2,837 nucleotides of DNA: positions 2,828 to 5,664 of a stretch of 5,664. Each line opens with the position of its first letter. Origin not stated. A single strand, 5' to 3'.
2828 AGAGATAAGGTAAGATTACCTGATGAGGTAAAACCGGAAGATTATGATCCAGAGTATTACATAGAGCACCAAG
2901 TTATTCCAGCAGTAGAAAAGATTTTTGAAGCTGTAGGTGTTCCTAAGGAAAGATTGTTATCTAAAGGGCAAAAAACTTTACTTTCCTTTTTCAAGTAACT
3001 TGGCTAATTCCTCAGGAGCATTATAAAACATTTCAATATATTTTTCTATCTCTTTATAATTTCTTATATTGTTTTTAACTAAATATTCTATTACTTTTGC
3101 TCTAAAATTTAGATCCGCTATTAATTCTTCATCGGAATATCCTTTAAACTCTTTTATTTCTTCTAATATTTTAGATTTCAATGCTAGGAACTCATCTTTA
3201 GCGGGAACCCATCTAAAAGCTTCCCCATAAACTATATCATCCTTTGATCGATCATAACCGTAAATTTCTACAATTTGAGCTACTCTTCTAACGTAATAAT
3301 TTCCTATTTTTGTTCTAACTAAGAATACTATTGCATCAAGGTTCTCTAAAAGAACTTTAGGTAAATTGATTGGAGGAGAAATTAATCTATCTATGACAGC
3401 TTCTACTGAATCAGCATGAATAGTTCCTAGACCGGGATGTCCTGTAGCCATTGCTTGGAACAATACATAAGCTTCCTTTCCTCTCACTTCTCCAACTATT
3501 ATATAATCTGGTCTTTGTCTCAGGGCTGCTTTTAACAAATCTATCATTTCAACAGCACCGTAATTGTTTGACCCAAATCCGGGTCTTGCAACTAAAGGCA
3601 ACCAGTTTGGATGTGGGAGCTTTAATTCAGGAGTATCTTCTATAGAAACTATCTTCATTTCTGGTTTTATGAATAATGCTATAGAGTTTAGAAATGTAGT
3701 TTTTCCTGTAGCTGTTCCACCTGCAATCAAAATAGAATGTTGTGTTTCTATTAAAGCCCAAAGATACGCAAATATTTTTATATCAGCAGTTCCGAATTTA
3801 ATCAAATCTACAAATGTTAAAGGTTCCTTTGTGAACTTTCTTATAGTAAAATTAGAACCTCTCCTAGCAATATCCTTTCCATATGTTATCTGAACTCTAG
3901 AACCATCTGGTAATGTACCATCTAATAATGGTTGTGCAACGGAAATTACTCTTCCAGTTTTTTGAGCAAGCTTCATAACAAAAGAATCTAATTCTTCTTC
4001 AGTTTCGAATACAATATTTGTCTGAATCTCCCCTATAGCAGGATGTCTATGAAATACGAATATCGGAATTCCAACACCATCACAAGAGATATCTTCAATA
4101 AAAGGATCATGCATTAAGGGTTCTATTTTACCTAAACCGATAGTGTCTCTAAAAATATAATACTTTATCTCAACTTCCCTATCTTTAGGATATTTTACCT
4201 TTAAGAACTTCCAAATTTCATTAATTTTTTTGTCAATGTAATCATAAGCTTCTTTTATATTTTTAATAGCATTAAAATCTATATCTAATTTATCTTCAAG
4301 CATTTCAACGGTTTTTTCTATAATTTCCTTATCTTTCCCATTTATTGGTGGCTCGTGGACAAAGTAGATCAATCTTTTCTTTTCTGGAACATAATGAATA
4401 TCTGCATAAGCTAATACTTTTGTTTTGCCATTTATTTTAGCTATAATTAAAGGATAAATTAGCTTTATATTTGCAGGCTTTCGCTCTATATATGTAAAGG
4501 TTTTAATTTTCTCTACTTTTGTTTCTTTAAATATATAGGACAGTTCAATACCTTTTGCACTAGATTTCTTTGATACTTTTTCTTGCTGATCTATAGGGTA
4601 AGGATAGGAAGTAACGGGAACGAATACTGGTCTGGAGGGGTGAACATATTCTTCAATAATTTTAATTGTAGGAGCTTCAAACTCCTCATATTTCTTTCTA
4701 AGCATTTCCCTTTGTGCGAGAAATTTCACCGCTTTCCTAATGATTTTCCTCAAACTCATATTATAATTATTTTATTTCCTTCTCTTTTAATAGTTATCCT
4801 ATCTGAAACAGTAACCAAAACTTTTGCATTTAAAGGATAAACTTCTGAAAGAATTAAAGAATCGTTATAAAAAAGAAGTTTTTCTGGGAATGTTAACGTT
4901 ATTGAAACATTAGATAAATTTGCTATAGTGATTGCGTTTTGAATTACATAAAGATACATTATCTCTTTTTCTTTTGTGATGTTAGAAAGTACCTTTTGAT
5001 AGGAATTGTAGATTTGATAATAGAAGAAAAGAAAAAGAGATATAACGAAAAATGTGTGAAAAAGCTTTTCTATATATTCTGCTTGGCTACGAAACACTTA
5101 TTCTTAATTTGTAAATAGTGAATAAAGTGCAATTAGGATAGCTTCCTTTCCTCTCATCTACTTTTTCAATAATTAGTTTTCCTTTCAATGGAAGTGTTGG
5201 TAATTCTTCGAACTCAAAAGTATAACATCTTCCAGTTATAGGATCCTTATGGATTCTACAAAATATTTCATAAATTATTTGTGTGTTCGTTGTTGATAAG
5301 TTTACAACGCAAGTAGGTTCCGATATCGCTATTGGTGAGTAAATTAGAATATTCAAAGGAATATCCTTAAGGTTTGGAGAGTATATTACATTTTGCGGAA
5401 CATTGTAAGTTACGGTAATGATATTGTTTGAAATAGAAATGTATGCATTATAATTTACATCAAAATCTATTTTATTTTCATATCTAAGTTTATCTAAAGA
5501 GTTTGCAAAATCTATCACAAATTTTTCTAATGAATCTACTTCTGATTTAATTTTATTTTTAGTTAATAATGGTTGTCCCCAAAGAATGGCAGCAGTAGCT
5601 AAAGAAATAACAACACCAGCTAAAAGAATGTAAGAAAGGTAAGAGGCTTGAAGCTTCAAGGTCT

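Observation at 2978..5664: Minimal pilin-pilin-ATPase module with no adjacent ArlH or ArlJ/PilC-type platform gene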

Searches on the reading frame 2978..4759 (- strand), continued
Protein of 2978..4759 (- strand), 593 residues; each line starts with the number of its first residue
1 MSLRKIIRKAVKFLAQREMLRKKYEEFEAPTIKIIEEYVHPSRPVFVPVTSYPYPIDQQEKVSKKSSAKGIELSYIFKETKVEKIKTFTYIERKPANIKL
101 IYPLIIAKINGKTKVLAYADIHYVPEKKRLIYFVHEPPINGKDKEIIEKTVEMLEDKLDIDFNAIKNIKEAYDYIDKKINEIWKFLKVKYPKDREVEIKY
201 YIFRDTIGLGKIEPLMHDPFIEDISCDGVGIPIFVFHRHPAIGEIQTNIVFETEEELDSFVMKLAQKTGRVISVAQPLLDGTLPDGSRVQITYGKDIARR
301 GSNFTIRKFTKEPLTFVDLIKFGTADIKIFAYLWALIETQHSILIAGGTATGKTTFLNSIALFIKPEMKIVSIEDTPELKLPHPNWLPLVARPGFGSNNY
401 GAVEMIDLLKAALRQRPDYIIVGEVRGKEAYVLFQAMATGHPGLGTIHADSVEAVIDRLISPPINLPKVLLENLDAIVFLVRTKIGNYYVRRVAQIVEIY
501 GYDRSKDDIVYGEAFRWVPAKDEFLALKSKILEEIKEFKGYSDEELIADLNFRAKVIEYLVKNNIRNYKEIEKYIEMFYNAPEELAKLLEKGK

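Call 67: search_protein_families(library=ncbifam, proteins=[L008:6001-7773:+, L092:1477-3351:+, P0035, P0007, L092:3351-4211:+, L092:4216-5313:+], max_evalue=0.00001)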
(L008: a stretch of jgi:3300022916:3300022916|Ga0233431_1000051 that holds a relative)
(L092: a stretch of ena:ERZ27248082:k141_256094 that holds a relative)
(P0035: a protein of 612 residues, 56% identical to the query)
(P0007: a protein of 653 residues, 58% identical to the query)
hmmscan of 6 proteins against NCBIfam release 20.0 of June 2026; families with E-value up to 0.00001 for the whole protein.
L008:6001-7773:+ (591 aa): 18 families
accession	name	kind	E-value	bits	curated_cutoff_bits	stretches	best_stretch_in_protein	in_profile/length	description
NF058587.1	archaellum_moto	equivalog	1.1e-127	426.9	550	1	125-574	51-517/527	archaellum flagellar ATPase motor FlaI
NF053672.1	bindosome_BasE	exception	3.4e-62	210.8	1000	1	171-577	104-510/512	bindosome assembly system ATPase subunit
TIGR03819.1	heli_sec_ATPase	hypoth_equivalog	2.7e-45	155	373.15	1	194-457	41-299/340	TadA family conjugal transfer-associated ATPase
TIGR02788.1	VirB11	equivalog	1.8e-38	132.3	249.95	1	326-457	134-264/308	P-type DNA transfer ATPase VirB11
TIGR02782.1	TrbB_P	equivalog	1.5e-35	123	304.55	1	251-500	52-298/303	P-type conjugative transfer ATPase TrbB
NF010475.0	PRK13900.1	equivalog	1.6e-34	119.4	389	1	327-484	151-317/333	type IV secretion system ATPase VirB11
NF010469.0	PRK13894.1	subfamily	1.4e-28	100.2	508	1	238-501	52-313/320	conjugal transfer ATPase TrbB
NF010407.0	PRK13833.1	subfamily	1.3e-25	90.6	499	1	261-503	70-308/323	conjugal transfer protein TrbB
NF010425.0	PRK13851.1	equivalog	7.1e-22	77.7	461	1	326-450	152-275/344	type IV secretion system protein VirB11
NF041000.1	ATPase_ComGA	equivalog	3.3e-18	65.6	300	1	339-461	131-248/267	competence type IV pilus ATPase ComGA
TIGR01420.1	pilT_fam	subfamily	3.3e-13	49.6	319.1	1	339-456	125-240/343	PilT/PilU family type 4a pilus ATPase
TIGR02538.1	type_IV_pilB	equivalog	4.8e-13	48.6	675.65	1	339-457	319-431/564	type IV-A pilus assembly ATPase PilB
NF007755.0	PRK10436.1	equivalog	8.3e-13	47.8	617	1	338-457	221-334/465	type II secretion system protein GspE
TIGR02533.1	type_II_gspE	equivalog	1.9e-12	46.6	630.25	1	334-461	241-362/486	type II secretion system ATPase GspE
NF053534.1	T4PilAsmATPsTfpB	equivalog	1.5e-11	43.4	850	1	333-457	333-451/584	type IV pilus assembly ATPase TfpB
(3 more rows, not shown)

L092:1477-3351:+ (625 aa): 18 families
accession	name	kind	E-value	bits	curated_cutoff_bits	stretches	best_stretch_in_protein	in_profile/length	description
NF058587.1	archaellum_moto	equivalog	1.3e-128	430.1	550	1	174-611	87-518/527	archaellum flagellar ATPase motor FlaI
NF053672.1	bindosome_BasE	exception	7.3e-69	232.8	1000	1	164-613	63-510/512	bindosome assembly system ATPase subunit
TIGR03819.1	heli_sec_ATPase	hypoth_equivalog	1e-51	176.2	373.15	1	213-492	24-298/340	TadA family conjugal transfer-associated ATPase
TIGR02788.1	VirB11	equivalog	3.1e-38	131.5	249.95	1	360-492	132-263/308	P-type DNA transfer ATPase VirB11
TIGR02782.1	TrbB_P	equivalog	1.6e-31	109.8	304.55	1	290-535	55-297/303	P-type conjugative transfer ATPase TrbB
NF010475.0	PRK13900.1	equivalog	5.1e-31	108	389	1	363-529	151-323/333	type IV secretion system ATPase VirB11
NF010469.0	PRK13894.1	subfamily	6.1e-29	101.4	508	1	291-535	69-311/320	conjugal transfer ATPase TrbB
NF010407.0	PRK13833.1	subfamily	1.5e-21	77.1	499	1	307-535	80-304/323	conjugal transfer protein TrbB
NF010425.0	PRK13851.1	equivalog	5.9e-19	68.1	461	1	358-480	148-269/344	type IV secretion system protein VirB11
NF041000.1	ATPase_ComGA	equivalog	7.1e-16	58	300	1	370-493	127-244/267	competence type IV pilus ATPase ComGA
TIGR02538.1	type_IV_pilB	equivalog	1.1e-12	47.4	675.65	1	375-496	319-434/564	type IV-A pilus assembly ATPase PilB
TIGR01420.1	pilT_fam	subfamily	1.6e-12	47.3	319.1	1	370-492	121-240/343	PilT/PilU family type 4a pilus ATPase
TIGR02525.1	plasmid_TraJ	equivalog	2.9e-11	42.9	368.3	1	370-516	148-296/372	plasmid transfer ATPase TraJ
NF007755.0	PRK10436.1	equivalog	5.3e-11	41.8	617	1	370-518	218-358/465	type II secretion system protein GspE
TIGR02533.1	type_II_gspE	equivalog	6.9e-11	41.5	630.25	1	375-492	246-357/486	type II secretion system ATPase GspE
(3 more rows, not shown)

P0035 (612 aa): 17 families
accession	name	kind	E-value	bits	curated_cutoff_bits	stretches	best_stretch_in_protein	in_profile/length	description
NF058587.1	archaellum_moto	equivalog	1.2e-118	397.2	550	1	167-596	85-515/527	archaellum flagellar ATPase motor FlaI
NF053672.1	bindosome_BasE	exception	1e-62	212.6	1000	1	151-600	63-509/512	bindosome assembly system ATPase subunit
TIGR03819.1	heli_sec_ATPase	hypoth_equivalog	1.5e-46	159.2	373.15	1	222-478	45-296/340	TadA family conjugal transfer-associated ATPase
TIGR02788.1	VirB11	equivalog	1.5e-38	132.6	249.95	1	349-480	133-263/308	P-type DNA transfer ATPase VirB11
NF010475.0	PRK13900.1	equivalog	3.2e-32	111.9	389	1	348-512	148-321/333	type IV secretion system ATPase VirB11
TIGR02782.1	TrbB_P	equivalog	1.6e-30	106.5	304.55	1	280-524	57-298/303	P-type conjugative transfer ATPase TrbB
NF010469.0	PRK13894.1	subfamily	1.1e-28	100.6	508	1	284-525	74-313/320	conjugal transfer ATPase TrbB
NF010425.0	PRK13851.1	equivalog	1.3e-19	70.3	461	1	351-469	153-270/344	type IV secretion system protein VirB11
NF010407.0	PRK13833.1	subfamily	6.4e-18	65.3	499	1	348-516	132-300/323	conjugal transfer protein TrbB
NF041000.1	ATPase_ComGA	equivalog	1.4e-17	63.6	300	1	362-481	130-244/267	competence type IV pilus ATPase ComGA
TIGR01420.1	pilT_fam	subfamily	5.1e-15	55.5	319.1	1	353-480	114-240/343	PilT/PilU family type 4a pilus ATPase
TIGR02533.1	type_II_gspE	equivalog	3.9e-14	52.2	630.25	1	351-492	233-367/486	type II secretion system ATPase GspE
TIGR02538.1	type_IV_pilB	equivalog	4.5e-14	52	675.65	1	351-491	307-439/564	type IV-A pilus assembly ATPase PilB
NF007755.0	PRK10436.1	equivalog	1.9e-13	49.9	617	1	337-480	196-333/465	type II secretion system protein GspE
TIGR02525.1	plasmid_TraJ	equivalog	6.4e-12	45.1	368.3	1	362-499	151-291/372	plasmid transfer ATPase TraJ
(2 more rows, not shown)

P0007 (653 aa): 18 families
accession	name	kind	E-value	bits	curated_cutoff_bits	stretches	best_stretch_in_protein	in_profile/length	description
NF058587.1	archaellum_moto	equivalog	2.4e-122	409.4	550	1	178-631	50-520/527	archaellum flagellar ATPase motor FlaI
NF053672.1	bindosome_BasE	exception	3.4e-61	207.5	1000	1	181-631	63-510/512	bindosome assembly system ATPase subunit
TIGR03819.1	heli_sec_ATPase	hypoth_equivalog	4.9e-51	173.9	373.15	1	243-539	36-334/340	TadA family conjugal transfer-associated ATPase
TIGR02788.1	VirB11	equivalog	2.5e-40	138.4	249.95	1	380-510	134-263/308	P-type DNA transfer ATPase VirB11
NF010475.0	PRK13900.1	equivalog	1.2e-34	119.8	389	1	379-537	149-316/333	type IV secretion system ATPase VirB11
TIGR02782.1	TrbB_P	equivalog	2e-34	119.2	304.55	1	306-553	53-297/303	P-type conjugative transfer ATPase TrbB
NF010469.0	PRK13894.1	subfamily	3.3e-28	98.9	508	1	306-553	66-311/320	conjugal transfer ATPase TrbB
NF010407.0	PRK13833.1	subfamily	1.2e-21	77.5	499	1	380-553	134-304/323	conjugal transfer protein TrbB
NF010425.0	PRK13851.1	equivalog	4.3e-19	68.6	461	1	386-499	158-270/344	type IV secretion system protein VirB11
NF041000.1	ATPase_ComGA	equivalog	7.2e-18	64.5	300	1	393-515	131-248/267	competence type IV pilus ATPase ComGA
TIGR01420.1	pilT_fam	subfamily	9.7e-14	51.3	319.1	1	393-510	125-240/343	PilT/PilU family type 4a pilus ATPase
TIGR02538.1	type_IV_pilB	equivalog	2.4e-13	49.6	675.65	1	393-511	319-431/564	type IV-A pilus assembly ATPase PilB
TIGR02525.1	plasmid_TraJ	equivalog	3.2e-13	49.4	368.3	1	386-527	146-289/372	plasmid transfer ATPase TraJ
TIGR02533.1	type_II_gspE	equivalog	7.9e-13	47.9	630.25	1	367-510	220-357/486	type II secretion system ATPase GspE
NF007755.0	PRK10436.1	equivalog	1.8e-11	43.4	617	1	367-511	196-334/465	type II secretion system protein GspE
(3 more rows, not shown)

L092:3351-4211:+ (287 aa): 5 families
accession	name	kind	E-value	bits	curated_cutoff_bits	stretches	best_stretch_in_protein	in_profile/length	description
NF004704.2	PRK06041.1-2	equivalog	9.3e-27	93.9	550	1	37-285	9-249/555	archaellar assembly protein ArlJ/FlaJ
NF004705.1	PRK06041.1-3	equivalog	1.1e-18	67.5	400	1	107-280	3-174/465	archaellar assembly protein ArlJ/FlaJ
NF046075.1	UpsF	equivalog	1.1e-14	54.1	400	1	44-279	32-245/484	membrane pilin protein UpsF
NF004703.2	PRK06041.1-1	equivalog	2.1e-12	46.1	570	1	100-284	29-209/525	archaellar assembly protein ArlJ/FlaJ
NF053673.1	bindosome_BasF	exception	4.1e-12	45.4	1300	1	56-245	147-339/656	bindosome assembly system membrane anchoring protein BasF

L092:4216-5313:+ (366 aa): 3 families
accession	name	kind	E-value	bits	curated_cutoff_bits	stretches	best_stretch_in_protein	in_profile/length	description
NF004705.1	PRK06041.1-3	equivalog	1.8e-15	56.9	400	1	6-267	194-450/465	archaellar assembly protein ArlJ/FlaJ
NF004704.2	PRK06041.1-2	equivalog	4.2e-07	29.1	550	1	15-261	279-536/555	archaellar assembly protein ArlJ/FlaJ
NF046075.1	UpsF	equivalog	1.3e-06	27.5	400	1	12-116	265-364/484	membrane pilin protein UpsF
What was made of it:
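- On Archaellum motor ATPase ArlI/FlaI: ATPases of platform-bearing non-archaellum relatives score 427-430 bits (call 67).
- These two genes match the N- and C-terminal halves of ArlJ models (call 67).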

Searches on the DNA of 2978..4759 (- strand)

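Call 43: search_rna_families(source=L001, threshold=evalue, max_evalue=0.1)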
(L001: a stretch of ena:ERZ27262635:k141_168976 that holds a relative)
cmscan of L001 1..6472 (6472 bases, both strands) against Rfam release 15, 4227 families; matches with E-value up to 0.1: 1.
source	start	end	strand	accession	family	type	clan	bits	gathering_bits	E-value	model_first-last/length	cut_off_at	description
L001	5137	5208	+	RF00005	tRNA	Gene; tRNA;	CL00001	71.6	29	1.1e-14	1-71/71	no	tRNA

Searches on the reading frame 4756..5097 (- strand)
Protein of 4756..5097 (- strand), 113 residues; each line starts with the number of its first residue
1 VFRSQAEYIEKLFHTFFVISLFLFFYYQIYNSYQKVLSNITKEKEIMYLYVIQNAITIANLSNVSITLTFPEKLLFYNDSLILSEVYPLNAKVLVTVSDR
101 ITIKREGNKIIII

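Call 3: search_protein_families(library=pfam, proteins=[window:4756-5097:-], max_evalue=1)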
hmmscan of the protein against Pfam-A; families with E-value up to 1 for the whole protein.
window:4756-5097:- (113 aa): 1 family
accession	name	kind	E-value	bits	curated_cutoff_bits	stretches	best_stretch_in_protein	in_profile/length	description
PF00858.29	ASC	-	0.059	12.8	23.6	1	4-41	15-52/455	Amiloride-sensitive sodium channel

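Call 4: search_protein_families(library=ncbifam, proteins=[window:4756-5097:-], max_evalue=1)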
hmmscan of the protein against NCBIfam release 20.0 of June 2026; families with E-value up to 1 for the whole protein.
window:4756-5097:- (113 aa): 0 families

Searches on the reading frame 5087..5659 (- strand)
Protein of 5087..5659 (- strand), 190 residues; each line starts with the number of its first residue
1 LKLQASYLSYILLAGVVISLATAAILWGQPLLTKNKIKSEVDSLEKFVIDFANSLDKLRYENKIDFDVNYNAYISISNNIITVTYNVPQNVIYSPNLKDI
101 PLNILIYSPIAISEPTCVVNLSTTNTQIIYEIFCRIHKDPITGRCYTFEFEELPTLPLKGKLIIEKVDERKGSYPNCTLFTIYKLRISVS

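Call 3: search_protein_families(library=pfam, proteins=[window:5087-5659:-], max_evalue=1)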
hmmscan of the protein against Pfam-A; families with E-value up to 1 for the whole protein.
window:5087-5659:- (190 aa): 2 families
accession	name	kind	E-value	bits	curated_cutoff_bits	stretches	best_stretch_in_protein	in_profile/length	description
PF22312.2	SgrA_ig-like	-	0.039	14.5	27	1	28-86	53-109/110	SgrA, immunoglobulin-like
PF08637.16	NCA2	-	0.2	11.2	20.6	1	32-56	60-84/289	ATP synthase regulation protein NCA2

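Call 4: search_protein_families(library=ncbifam, proteins=[window:5087-5659:-], max_evalue=1)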
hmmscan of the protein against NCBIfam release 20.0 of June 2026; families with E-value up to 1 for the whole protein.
window:5087-5659:- (190 aa): 0 families

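Call 52: predict_structure(protein=window:5087-5659:-)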
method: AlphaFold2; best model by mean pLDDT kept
length: 190 residues; sequences in the alignment: 1
mean_pLDDT: 45.3   pTM: 0.32
mean pLDDT of the five models: 45.3, 40.9, 37.2, 33.1, 33.1
residues with pLDDT >= 90: 0; 70-90: 6; 50-70: 38; < 50: 146
segments of 3 or more residues with pLDDT < 50: 1-3, 31-115, 119-121, 137-141, 143-184, 186-190
pLDDT, mean of each block of 10 residues (from residue 1): 54 70 61 43 40 41 36 36 40 37 39 47 51 51 46 39 44 41 45
secondary structure, 60 per line:
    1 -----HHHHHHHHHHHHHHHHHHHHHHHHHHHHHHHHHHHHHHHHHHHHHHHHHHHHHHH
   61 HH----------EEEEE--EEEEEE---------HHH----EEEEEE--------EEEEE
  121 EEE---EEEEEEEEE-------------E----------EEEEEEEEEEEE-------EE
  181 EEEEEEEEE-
elements in order: H6-62 E73-77 E80-85 E102-107 E116-123 E127-135 E160-171 E179-189
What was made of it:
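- Tried and rejected: AlphaFold on the 190-aa protein without an alignment gave pLDDT 45 (call 52).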

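Call 53: search_protein_representatives(protein=window:5087-5659:-)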
Query: 190 residues. Proteins with E-value up to 0.001 (for the whole library): 11; up to 1e-10: 3; up to 1e-30: 1. The best 11 are listed.
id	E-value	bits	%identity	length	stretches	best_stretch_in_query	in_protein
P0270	8.6e-119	410.0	99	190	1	1-190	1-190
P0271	8.2e-13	64.7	37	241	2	1-130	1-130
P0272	6.6e-11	58.5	31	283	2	1-112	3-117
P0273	5.1e-08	49.1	30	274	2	1-113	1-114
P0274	3.0e-06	43.3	25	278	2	5-112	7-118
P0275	5.5e-06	42.5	29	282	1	3-104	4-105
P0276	2.3e-05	40.4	29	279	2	3-107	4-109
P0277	1.6e-04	37.7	25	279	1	2-105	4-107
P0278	1.7e-04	37.6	31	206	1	2-137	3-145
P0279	2.3e-04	37.2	36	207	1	3-58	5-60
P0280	2.7e-04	37.0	28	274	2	1-106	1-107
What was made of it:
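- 5087..5659 (-): DUF7289-like minor pilin (190 aa, TTG start). Q4 is invariant and there are four invariant cysteines. Only 11 cluster representatives were found among 1.84 billion (call 53).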

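Call 62: find_encoding_contigs(protein=window:5090-5659:-, flank=10000, max_places=3)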
Protein seq(190 aa) (190 aa): 1 contig read that carries it; 1 place shown.
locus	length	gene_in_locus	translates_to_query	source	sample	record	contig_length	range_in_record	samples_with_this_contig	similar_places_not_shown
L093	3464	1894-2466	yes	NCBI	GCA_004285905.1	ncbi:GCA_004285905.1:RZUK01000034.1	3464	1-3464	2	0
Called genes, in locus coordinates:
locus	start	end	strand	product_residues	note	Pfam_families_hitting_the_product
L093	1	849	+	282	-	?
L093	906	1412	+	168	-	-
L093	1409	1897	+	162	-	PF01917:Flagellin_arch-type (weak)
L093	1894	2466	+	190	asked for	-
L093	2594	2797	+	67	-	-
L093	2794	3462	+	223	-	?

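Call 67: search_protein_families(library=ncbifam, proteins=[L093:1409-1894:+], max_evalue=0.00001)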
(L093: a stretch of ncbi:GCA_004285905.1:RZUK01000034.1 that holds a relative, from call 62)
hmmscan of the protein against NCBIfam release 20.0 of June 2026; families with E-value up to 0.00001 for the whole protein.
L093:1409-1894:+ (162 aa): 0 families
